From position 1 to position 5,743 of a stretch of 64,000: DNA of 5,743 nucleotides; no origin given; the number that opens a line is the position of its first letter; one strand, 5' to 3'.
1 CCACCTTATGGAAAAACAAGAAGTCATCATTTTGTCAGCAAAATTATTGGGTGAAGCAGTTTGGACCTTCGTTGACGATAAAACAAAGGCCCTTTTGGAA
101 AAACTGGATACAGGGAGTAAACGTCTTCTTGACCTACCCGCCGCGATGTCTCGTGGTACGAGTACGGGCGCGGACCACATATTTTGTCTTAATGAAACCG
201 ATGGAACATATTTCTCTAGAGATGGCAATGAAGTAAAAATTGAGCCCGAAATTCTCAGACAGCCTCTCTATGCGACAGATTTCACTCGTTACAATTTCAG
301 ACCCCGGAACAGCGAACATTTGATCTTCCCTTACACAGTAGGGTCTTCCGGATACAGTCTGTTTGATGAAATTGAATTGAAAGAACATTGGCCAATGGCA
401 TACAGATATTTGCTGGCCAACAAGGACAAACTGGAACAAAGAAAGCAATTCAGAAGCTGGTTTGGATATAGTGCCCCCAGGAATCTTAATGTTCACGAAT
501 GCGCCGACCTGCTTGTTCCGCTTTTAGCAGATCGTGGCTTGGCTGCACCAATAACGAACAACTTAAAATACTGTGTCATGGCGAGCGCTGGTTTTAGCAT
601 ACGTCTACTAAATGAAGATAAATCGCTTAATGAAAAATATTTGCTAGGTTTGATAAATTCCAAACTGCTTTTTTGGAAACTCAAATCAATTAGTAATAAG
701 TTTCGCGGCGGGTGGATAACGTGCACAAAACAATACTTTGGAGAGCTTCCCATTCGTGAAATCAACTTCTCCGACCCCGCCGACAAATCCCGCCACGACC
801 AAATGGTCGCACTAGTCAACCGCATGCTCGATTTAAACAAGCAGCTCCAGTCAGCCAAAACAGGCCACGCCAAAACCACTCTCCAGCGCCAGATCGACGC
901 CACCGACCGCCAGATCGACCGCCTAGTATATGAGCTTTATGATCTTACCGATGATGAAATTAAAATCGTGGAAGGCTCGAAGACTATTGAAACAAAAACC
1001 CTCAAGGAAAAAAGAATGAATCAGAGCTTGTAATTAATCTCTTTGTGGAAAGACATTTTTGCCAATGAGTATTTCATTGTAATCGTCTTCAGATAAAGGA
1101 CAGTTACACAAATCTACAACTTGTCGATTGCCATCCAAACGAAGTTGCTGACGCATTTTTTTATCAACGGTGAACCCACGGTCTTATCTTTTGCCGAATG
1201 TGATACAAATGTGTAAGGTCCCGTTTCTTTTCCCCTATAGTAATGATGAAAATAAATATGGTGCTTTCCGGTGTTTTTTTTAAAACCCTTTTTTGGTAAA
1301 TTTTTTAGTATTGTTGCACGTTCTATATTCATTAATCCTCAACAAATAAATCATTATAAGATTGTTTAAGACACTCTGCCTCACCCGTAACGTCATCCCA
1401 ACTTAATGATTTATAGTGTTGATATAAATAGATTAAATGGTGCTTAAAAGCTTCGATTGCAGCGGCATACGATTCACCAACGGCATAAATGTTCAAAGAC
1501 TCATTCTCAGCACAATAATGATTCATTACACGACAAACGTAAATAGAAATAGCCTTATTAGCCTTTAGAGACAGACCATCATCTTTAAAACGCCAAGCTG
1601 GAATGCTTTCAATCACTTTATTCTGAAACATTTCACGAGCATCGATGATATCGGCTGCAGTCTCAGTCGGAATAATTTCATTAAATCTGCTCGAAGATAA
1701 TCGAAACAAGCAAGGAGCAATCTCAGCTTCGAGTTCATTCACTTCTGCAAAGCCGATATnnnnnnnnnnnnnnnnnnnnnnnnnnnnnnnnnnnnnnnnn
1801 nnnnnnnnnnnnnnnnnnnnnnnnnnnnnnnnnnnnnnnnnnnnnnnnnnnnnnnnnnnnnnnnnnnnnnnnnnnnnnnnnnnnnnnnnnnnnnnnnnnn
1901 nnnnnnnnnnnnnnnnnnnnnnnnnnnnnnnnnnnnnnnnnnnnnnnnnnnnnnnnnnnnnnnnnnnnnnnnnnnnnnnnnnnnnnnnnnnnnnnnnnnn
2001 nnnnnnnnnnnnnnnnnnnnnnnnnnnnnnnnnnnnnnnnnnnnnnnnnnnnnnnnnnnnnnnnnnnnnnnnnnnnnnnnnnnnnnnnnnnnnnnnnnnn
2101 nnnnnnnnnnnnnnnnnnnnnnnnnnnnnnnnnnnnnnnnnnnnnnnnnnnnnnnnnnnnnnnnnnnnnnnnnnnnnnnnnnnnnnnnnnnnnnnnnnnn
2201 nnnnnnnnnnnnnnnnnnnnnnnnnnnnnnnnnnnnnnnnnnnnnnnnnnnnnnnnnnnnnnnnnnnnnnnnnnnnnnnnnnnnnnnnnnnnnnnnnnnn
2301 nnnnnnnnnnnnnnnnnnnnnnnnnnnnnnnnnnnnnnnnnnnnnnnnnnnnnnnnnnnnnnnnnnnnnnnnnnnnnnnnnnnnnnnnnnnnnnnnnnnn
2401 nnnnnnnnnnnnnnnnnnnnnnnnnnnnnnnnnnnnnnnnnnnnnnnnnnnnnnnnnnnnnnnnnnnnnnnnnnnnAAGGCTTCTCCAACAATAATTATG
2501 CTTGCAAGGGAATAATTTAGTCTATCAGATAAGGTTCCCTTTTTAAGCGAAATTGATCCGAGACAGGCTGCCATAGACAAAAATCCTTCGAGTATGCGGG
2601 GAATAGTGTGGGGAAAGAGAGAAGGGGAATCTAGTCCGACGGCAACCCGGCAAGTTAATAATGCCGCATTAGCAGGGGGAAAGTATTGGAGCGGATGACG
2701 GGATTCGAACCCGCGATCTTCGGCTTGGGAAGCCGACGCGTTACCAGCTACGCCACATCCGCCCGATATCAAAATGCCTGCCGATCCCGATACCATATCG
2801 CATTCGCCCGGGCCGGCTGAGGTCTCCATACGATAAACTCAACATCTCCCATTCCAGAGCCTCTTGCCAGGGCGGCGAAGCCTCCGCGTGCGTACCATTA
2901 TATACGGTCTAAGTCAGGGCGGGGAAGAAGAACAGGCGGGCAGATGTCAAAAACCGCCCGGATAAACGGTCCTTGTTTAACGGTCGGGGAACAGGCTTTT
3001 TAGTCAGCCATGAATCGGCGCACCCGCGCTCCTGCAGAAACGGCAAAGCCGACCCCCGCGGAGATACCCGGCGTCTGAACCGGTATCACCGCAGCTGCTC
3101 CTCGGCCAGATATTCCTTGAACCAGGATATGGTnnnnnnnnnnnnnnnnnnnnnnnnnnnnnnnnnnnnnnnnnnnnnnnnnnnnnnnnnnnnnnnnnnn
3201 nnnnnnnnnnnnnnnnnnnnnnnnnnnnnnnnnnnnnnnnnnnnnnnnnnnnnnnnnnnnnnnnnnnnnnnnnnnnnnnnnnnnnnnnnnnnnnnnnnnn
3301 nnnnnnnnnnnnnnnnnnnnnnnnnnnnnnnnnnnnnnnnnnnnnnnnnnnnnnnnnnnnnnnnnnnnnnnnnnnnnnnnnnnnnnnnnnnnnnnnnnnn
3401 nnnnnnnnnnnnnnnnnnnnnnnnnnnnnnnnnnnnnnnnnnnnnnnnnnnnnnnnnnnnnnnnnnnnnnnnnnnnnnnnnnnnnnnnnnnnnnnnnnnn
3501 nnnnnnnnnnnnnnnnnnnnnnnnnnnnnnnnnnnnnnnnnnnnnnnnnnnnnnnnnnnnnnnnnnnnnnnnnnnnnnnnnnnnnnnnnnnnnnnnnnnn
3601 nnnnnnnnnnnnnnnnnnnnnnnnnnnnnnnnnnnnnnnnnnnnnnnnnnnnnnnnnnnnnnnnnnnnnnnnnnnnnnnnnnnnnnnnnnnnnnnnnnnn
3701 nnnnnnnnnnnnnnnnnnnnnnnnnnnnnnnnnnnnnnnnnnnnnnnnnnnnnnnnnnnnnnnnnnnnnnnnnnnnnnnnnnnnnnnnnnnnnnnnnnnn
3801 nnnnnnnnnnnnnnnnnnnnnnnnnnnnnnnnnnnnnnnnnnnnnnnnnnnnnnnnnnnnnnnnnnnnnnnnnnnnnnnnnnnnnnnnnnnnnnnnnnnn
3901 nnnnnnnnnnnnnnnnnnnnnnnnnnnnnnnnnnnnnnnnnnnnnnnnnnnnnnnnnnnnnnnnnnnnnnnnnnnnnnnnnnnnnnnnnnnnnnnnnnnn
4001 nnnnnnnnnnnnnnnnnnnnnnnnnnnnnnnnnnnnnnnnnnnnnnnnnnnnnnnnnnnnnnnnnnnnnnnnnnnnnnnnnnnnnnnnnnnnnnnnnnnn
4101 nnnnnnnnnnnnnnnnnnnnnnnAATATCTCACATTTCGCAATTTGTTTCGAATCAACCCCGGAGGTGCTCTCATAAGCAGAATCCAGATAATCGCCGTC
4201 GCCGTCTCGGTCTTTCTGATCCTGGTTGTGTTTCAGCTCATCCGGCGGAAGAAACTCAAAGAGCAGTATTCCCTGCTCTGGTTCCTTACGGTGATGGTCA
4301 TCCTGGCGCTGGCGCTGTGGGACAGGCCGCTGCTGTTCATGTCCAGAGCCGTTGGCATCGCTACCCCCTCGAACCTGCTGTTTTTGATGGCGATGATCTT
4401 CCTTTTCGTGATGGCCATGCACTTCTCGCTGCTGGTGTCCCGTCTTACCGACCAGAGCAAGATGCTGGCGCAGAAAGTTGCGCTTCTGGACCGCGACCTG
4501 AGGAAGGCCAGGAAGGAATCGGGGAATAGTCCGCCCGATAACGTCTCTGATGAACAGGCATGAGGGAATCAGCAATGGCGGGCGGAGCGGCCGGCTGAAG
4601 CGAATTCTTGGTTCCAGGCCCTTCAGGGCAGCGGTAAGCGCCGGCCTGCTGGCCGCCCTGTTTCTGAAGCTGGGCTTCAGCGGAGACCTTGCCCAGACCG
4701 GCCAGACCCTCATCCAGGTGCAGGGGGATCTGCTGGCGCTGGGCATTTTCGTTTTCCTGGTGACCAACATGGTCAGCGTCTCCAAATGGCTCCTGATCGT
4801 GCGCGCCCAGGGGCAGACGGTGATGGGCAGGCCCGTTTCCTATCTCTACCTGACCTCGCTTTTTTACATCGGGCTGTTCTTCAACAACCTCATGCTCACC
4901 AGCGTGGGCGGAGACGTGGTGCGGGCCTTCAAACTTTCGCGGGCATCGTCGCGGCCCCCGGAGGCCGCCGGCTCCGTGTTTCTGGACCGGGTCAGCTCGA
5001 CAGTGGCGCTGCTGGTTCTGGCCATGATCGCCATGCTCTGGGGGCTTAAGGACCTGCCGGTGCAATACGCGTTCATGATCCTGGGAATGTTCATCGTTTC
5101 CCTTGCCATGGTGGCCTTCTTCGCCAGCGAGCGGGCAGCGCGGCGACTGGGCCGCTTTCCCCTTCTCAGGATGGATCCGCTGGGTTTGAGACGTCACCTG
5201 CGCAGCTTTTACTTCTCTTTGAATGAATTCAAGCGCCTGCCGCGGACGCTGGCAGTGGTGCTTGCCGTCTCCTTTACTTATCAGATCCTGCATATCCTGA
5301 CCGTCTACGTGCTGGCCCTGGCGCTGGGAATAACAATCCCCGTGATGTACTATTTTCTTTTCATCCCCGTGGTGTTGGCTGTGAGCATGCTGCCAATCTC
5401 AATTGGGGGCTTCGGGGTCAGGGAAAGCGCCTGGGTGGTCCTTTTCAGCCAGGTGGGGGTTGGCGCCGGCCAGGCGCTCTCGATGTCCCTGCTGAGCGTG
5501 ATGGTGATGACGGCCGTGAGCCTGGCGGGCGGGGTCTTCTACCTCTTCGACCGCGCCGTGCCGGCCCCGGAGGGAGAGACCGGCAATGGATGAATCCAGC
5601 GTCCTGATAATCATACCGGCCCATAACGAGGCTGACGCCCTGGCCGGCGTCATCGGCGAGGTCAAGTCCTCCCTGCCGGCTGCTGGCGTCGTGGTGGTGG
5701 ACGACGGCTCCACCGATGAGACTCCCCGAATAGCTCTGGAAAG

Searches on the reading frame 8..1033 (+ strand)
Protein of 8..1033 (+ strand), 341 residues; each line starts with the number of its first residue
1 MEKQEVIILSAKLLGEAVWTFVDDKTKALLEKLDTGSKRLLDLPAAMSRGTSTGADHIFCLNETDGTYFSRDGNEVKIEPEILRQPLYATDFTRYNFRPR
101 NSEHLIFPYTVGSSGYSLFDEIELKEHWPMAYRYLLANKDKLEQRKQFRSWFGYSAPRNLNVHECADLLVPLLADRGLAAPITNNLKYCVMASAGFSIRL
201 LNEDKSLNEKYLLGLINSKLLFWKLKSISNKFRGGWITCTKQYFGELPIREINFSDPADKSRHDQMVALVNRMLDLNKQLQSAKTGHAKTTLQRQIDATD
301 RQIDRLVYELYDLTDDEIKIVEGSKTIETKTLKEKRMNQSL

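Call 71: search_protein_families(library=pfam, proteins=[window:8-1033:+], max_evalue=0.0001)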
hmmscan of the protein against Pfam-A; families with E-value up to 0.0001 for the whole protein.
window:8-1033:+ (341 aa): 1 family
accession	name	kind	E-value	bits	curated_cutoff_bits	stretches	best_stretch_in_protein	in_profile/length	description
PF12950.13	TaqI_C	-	6.8e-06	26.8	26.5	1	133-249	19-118/118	TaqI-like C-terminal specificity domain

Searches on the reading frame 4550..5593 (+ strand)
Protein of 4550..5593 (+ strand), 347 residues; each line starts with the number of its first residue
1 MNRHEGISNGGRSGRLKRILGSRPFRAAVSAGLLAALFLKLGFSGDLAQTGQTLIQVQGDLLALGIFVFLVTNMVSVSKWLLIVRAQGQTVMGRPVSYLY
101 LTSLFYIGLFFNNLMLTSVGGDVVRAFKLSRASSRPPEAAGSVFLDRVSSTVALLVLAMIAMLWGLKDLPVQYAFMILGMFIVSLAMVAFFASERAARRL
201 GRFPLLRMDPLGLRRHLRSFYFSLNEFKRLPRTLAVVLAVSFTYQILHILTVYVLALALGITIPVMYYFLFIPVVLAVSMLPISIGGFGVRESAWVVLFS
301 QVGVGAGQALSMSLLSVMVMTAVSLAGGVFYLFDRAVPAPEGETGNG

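Call 71: search_protein_families(library=pfam, proteins=[window:4550-5593:+], max_evalue=0.0001)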
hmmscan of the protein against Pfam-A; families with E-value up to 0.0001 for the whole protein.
window:4550-5593:+ (347 aa): 1 family
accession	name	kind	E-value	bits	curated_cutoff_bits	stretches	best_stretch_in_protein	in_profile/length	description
PF03706.18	LPG_synthase_TM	-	1.2e-32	114.1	33.4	1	32-326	5-300/302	Lysylphosphatidylglycerol synthase TM region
